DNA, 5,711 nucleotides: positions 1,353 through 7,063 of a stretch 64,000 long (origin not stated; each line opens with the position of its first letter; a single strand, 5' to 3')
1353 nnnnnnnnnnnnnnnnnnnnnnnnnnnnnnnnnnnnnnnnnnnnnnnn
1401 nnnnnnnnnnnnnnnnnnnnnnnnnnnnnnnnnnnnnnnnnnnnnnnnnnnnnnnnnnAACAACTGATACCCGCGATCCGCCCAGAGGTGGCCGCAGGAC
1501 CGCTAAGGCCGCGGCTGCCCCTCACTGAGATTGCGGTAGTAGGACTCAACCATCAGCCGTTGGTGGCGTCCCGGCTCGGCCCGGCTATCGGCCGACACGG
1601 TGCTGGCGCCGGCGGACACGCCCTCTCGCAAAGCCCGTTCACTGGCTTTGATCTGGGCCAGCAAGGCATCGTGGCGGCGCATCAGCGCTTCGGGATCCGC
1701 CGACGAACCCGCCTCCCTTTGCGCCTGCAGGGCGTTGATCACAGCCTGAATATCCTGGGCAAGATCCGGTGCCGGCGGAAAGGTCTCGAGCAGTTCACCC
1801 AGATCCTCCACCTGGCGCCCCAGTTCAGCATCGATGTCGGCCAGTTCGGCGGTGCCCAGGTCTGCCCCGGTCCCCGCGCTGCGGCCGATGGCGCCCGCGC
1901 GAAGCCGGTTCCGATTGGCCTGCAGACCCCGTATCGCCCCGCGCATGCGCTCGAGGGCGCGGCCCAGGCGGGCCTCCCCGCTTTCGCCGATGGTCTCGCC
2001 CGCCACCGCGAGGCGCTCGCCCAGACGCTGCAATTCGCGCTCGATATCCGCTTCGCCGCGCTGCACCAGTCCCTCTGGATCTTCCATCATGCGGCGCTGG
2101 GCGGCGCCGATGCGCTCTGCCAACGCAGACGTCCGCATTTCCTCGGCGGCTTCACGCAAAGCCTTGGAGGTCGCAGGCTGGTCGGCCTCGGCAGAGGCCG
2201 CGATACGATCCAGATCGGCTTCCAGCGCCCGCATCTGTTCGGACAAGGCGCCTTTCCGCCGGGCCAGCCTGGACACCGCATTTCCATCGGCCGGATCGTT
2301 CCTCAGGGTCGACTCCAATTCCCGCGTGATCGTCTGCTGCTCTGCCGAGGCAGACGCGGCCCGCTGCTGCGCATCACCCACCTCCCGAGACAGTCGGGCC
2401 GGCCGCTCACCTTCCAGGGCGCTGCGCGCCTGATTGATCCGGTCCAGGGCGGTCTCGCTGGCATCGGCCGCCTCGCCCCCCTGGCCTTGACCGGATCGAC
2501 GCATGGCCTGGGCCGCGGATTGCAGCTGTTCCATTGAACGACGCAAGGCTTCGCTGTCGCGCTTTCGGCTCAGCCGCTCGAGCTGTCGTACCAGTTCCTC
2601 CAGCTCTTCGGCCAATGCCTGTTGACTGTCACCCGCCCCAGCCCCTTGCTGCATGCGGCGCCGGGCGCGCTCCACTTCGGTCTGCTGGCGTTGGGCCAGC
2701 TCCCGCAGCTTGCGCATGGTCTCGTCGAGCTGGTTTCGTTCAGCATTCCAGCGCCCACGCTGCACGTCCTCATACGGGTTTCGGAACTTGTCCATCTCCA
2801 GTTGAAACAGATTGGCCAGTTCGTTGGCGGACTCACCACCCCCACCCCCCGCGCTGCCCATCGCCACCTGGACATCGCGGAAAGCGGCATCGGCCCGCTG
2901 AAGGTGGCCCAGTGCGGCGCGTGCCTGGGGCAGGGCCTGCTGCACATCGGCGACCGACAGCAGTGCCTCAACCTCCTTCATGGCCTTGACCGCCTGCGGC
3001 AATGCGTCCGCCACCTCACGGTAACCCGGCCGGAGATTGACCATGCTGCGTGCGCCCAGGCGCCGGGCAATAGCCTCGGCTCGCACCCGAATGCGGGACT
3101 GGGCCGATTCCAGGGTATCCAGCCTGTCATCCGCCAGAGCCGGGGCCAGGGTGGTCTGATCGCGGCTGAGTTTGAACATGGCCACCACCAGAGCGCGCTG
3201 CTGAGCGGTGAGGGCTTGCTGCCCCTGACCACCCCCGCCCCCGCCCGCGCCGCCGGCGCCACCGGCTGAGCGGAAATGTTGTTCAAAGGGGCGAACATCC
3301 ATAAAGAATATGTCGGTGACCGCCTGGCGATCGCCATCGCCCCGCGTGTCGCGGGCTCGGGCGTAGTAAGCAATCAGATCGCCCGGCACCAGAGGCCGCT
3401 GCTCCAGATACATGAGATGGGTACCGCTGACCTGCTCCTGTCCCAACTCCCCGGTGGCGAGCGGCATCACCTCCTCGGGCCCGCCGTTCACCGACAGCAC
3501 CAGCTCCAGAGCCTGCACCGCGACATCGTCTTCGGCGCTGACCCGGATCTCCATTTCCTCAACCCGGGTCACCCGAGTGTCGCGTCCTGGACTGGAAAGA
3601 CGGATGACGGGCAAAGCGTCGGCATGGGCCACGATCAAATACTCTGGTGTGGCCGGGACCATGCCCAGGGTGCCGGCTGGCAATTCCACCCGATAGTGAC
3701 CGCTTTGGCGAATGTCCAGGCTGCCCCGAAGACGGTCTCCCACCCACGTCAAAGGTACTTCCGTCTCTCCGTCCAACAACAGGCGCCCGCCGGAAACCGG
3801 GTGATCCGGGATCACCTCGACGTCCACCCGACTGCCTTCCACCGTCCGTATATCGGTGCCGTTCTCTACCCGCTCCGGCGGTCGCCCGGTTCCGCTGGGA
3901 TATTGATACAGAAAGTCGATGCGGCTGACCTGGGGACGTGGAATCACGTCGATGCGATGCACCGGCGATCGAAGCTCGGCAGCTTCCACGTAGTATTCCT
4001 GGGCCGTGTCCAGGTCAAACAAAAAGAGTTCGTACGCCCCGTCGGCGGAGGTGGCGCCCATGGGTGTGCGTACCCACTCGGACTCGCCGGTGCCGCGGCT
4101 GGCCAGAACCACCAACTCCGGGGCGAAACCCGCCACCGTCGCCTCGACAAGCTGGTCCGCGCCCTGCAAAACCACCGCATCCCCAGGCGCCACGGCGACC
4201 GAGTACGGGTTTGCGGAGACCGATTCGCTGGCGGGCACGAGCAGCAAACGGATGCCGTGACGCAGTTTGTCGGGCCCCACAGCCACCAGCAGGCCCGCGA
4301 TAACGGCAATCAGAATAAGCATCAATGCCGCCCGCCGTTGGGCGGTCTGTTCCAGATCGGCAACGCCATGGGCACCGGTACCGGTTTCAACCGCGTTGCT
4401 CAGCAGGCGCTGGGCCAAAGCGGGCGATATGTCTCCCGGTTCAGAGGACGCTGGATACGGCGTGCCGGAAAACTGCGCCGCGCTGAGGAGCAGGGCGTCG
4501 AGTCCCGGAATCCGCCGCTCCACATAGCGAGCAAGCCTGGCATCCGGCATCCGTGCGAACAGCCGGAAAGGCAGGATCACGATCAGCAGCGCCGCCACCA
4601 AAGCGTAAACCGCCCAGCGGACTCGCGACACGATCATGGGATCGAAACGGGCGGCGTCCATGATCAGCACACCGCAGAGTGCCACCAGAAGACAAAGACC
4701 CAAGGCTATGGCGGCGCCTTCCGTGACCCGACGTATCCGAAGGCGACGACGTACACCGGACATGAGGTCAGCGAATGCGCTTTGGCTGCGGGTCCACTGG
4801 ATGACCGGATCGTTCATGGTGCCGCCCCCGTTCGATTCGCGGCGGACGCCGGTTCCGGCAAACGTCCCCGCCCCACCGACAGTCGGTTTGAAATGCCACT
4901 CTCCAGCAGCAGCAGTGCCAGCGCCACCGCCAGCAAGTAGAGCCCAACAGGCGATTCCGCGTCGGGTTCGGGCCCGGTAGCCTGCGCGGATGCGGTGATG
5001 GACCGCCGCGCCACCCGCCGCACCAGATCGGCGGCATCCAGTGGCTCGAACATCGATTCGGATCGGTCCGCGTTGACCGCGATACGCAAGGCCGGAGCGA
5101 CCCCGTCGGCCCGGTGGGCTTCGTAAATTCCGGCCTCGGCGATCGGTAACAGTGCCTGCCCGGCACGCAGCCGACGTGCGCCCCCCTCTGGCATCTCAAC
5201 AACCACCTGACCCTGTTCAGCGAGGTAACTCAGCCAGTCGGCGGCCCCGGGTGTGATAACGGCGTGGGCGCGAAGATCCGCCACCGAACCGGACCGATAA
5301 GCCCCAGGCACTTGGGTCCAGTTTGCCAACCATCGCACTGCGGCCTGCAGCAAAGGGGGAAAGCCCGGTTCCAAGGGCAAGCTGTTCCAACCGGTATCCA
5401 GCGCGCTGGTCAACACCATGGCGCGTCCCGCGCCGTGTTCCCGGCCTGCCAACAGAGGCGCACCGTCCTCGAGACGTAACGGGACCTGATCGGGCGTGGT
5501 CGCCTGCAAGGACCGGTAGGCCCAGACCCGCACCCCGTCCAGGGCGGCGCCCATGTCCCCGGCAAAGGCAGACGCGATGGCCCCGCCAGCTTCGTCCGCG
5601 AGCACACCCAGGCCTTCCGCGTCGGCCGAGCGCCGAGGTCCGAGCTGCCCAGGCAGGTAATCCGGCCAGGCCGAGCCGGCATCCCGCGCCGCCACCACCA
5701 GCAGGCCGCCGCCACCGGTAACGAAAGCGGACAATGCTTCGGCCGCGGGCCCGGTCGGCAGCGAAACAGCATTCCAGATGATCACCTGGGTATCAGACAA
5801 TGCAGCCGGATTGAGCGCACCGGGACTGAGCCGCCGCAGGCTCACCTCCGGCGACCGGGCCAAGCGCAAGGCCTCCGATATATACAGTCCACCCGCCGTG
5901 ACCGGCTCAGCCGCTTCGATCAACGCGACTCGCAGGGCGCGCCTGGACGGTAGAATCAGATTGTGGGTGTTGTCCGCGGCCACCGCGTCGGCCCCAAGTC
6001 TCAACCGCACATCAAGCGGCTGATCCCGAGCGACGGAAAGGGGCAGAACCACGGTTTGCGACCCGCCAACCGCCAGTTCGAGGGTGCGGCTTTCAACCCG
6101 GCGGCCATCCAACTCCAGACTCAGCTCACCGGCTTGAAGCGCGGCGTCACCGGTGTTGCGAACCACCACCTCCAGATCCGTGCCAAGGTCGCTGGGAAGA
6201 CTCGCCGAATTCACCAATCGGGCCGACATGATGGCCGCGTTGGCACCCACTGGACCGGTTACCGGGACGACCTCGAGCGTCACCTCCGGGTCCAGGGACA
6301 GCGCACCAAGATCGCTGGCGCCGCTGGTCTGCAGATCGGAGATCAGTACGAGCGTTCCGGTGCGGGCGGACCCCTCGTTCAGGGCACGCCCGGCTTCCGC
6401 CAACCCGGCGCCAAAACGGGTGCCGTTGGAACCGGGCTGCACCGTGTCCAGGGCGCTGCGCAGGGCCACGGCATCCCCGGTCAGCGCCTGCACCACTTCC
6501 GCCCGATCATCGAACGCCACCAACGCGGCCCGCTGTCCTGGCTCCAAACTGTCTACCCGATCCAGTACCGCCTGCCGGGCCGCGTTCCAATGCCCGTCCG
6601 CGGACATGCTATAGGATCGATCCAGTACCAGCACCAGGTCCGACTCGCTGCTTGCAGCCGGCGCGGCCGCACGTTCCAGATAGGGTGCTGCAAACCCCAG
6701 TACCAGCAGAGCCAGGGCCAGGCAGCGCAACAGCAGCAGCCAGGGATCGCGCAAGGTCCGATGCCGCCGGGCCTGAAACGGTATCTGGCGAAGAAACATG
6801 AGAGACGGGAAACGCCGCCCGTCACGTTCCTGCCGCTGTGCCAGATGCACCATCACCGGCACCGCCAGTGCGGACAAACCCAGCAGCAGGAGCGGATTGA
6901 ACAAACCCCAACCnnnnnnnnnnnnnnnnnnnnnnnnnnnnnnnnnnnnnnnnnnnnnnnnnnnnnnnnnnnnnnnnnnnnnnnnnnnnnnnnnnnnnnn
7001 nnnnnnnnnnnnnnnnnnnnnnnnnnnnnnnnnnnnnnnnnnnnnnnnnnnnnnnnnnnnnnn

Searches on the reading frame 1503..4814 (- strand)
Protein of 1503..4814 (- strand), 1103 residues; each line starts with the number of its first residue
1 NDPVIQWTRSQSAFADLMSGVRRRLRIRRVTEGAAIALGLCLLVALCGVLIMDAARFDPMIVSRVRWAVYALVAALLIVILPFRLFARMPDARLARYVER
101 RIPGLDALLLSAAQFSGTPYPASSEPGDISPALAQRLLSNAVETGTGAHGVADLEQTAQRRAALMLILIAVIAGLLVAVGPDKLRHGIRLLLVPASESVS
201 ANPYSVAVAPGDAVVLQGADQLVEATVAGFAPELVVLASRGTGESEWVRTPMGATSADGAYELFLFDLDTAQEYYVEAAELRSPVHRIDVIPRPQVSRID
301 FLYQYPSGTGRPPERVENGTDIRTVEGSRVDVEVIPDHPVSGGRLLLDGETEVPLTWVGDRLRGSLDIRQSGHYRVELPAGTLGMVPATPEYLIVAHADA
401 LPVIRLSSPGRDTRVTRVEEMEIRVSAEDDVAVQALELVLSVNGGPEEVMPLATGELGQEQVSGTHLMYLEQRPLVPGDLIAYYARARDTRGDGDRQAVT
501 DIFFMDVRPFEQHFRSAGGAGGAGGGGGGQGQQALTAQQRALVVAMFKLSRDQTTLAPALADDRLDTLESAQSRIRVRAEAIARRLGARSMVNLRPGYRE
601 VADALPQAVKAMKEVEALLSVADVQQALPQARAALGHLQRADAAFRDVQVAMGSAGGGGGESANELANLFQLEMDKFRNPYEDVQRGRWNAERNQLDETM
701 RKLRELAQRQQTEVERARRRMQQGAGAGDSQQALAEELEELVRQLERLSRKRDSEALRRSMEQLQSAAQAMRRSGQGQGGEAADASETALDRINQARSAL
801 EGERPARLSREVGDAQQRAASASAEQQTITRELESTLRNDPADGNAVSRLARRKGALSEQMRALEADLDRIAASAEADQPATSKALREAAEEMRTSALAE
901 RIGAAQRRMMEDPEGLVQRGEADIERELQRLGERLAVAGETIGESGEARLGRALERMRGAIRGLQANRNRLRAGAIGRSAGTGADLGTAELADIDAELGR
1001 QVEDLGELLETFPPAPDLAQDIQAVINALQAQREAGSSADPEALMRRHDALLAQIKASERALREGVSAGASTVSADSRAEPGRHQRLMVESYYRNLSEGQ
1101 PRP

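Call 50: search_protein_families(library=pfam, proteins=[window:1503-4814:-], max_evalue=0.00001)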
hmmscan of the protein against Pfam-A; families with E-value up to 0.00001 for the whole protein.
window:1503-4814:- (1103 aa): 1 family
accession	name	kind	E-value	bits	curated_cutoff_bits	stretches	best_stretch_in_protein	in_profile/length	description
PF13779.11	DUF4175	-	7.7e-06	24.6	27.3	1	287-452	185-333/825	Domain of unknown function (DUF4175)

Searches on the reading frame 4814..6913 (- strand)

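Call 50: search_protein_families(library=pfam, proteins=[window:4814-6913:-], max_evalue=0.00001)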
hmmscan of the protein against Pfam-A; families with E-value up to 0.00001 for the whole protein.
window:4814-6913:- (699 aa): 4 families
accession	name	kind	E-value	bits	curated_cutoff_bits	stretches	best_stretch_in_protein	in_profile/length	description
PF07584.16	BatA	-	1.4e-16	61.1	25.9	1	5-77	5-77/77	Aerotolerance regulator N-terminal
PF13519.12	VWA_2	-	4e-16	60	27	1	93-193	1-105/107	von Willebrand factor type A domain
PF00092.34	VWA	-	1.4e-08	35.6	23.8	1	92-196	1-115/174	von Willebrand factor type A domain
PF05762.20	VWA_CoxE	-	2.2e-06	27.7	26.4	1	83-200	49-165/222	VWA domain containing CoxE-like protein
